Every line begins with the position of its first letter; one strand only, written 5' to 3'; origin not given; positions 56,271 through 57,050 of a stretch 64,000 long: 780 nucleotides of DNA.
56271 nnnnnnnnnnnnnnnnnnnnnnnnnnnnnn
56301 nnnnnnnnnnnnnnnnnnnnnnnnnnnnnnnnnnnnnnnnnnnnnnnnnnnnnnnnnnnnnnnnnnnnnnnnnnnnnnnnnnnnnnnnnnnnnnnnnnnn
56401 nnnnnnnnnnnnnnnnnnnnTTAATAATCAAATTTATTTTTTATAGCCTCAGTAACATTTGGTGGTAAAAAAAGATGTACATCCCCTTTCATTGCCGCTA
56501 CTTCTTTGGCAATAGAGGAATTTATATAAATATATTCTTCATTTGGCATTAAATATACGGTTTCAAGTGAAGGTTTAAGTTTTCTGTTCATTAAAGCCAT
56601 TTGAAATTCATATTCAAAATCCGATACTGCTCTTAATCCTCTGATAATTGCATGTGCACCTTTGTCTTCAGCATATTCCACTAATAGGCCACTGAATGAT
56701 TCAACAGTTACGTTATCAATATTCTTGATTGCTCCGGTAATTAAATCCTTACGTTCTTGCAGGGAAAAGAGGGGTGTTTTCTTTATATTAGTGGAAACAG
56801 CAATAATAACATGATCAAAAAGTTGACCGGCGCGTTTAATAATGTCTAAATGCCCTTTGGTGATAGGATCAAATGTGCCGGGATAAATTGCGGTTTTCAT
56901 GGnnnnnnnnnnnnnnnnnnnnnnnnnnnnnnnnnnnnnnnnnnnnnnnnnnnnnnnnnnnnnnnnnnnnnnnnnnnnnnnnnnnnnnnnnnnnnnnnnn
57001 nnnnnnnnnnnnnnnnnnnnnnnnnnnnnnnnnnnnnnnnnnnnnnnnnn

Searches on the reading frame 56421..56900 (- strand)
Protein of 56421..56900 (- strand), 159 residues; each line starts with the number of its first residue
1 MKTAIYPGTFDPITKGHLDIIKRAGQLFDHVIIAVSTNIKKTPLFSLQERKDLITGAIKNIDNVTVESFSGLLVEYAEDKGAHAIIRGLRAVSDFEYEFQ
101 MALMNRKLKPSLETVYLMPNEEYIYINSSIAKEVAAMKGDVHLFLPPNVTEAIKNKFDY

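Call 20: search_protein_families(library=pfam, proteins=[window:56421-56900:-], max_evalue=0.00001)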
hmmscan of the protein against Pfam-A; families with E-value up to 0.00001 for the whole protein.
window:56421-56900:- (159 aa): 2 families
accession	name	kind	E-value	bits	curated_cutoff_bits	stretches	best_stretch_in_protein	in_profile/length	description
PF01467.32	CTP_transf_like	-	4.9e-28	98.4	21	1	5-133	1-132/133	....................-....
PF08218.17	Citrate_ly_lig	-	2.4e-06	27.8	20.9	1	11-112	9-106/182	Citrate lyase ligase C-terminal domain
